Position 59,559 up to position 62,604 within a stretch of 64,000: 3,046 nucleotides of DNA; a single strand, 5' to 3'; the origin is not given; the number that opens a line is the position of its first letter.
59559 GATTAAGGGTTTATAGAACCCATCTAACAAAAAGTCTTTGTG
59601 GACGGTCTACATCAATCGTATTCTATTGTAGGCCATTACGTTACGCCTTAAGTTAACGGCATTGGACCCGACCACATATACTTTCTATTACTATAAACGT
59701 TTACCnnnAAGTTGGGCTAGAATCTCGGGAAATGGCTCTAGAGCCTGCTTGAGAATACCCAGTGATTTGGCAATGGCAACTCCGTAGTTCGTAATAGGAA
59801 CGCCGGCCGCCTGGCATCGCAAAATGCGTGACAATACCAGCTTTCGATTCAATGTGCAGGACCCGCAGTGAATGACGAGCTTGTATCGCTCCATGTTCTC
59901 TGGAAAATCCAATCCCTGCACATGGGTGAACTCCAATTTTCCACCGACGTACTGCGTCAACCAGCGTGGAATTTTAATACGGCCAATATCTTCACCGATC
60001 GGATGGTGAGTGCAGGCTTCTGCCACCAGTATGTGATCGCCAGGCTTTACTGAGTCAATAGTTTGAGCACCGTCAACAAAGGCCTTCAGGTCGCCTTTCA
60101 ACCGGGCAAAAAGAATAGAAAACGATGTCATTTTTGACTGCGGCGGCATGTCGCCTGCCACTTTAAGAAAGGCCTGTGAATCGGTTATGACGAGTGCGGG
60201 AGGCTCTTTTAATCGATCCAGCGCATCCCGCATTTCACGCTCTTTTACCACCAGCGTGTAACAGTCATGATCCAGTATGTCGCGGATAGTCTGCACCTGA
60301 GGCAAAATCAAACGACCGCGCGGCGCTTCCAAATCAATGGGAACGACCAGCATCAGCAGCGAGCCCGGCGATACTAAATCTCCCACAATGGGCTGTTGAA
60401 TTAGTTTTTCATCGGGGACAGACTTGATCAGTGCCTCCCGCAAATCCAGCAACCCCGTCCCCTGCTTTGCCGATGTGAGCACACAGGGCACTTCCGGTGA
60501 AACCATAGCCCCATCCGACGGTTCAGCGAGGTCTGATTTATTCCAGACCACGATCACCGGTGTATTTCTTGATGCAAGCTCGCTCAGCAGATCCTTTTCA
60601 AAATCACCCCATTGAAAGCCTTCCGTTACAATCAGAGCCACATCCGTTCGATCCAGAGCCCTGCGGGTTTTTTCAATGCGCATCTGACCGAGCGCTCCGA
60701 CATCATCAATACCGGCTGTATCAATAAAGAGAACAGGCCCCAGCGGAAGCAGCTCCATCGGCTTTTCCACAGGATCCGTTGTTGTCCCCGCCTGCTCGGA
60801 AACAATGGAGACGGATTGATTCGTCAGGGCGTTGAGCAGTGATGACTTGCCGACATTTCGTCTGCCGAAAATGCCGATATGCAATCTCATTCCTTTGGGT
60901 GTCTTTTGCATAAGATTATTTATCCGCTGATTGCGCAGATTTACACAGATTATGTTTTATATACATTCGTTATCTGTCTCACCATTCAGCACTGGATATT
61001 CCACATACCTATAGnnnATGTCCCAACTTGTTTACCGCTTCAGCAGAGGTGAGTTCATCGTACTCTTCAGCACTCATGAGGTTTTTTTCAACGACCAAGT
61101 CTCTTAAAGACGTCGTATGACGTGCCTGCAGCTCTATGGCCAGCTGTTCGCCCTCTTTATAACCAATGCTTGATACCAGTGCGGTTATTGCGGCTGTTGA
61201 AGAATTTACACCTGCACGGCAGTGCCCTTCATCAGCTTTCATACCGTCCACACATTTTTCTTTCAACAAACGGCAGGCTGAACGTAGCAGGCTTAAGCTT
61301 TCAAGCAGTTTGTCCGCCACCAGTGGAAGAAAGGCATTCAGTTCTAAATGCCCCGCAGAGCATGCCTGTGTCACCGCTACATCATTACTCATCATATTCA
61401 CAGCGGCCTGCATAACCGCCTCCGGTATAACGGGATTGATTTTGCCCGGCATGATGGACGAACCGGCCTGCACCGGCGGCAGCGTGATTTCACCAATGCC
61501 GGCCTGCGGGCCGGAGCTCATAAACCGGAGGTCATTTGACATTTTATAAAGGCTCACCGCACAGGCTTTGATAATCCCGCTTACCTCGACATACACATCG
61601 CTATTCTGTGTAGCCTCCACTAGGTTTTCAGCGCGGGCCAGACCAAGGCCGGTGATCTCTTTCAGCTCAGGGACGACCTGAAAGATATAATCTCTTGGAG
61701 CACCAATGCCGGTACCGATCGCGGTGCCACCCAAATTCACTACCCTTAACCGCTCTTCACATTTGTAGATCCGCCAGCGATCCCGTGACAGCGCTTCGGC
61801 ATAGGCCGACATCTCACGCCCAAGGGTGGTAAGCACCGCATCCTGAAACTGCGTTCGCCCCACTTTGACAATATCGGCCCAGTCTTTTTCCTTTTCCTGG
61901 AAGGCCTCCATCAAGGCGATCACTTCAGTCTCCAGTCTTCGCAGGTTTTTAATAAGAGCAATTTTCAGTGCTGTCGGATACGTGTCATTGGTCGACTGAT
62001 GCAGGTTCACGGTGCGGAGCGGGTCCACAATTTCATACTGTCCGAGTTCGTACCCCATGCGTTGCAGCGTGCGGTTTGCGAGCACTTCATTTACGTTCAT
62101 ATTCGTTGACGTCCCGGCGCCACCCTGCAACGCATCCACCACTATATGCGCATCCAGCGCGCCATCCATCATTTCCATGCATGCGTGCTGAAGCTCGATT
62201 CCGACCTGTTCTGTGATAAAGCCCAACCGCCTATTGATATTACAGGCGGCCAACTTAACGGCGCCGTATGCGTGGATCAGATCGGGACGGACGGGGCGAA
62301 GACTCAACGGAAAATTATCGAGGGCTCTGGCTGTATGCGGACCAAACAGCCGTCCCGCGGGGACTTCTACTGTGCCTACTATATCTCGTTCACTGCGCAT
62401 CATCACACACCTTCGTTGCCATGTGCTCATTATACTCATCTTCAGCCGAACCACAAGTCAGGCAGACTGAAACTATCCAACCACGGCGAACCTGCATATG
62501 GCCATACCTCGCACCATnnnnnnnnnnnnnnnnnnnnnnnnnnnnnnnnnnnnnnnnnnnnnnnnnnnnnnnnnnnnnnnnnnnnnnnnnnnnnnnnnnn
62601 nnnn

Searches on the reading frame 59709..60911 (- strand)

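Call 99: search_protein_families(library=pfam, proteins=[window:59709-60911:-], max_evalue=0.001)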
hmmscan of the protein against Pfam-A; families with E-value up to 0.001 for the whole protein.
window:59709-60911:- (401 aa): 7 families
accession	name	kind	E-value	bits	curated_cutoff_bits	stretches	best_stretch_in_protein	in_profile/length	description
PF18133.7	HydF_tetramer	-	2.9e-42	143.7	22.6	1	277-393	2-118/118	Hydrogen maturase F tetramerization domain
PF18128.7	HydF_dimer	-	3.5e-38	130.1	23.4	1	175-273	1-99/99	Hydrogen maturase F dimerization domain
PF01926.29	MMR_HSR1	-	1.2e-22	80.6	21.9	1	11-125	1-113/113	50S ribosome-binding GTPase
PF02421.24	FeoB_N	-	3.6e-06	27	27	1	11-159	2-154/156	Ferrous iron transport protein B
PF00350.29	Dynamin_N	-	1.9e-05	25.2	27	0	12-45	1-33/168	Dynamin family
PF03193.22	RsgA_GTPase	-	3.8e-05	24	30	0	15-71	112-171/174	RsgA GTPase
PF00009.33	GTP_EFTU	-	0.00077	19.5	26.5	0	81-166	85-187/188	Elongation factor Tu GTP binding domain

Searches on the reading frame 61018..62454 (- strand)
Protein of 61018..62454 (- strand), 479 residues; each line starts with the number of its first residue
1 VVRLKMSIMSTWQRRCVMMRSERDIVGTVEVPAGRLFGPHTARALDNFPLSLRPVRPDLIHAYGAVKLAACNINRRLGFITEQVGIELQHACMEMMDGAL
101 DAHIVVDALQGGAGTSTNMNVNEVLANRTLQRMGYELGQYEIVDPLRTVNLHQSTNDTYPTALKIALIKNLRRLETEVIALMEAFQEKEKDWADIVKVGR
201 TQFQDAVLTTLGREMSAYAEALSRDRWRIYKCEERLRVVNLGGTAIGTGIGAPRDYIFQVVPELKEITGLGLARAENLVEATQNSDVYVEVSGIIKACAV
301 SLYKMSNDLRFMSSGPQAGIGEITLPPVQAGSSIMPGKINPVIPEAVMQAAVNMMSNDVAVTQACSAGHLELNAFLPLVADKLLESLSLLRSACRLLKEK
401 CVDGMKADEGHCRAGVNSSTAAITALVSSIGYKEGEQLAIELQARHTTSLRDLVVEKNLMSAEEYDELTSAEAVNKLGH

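Call 99: search_protein_families(library=pfam, proteins=[window:61018-62454:-], max_evalue=0.001)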
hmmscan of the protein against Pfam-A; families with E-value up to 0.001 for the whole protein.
window:61018-62454:- (479 aa): 2 families
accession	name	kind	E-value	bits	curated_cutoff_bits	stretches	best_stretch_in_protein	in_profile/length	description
PF00206.25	Lyase_1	-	9.8e-78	262.1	27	1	27-355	1-311/312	Lyase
PF10415.14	FumaraseC_C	-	6.1e-09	36.6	32.5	1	423-473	2-51/54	Fumarase C C-terminus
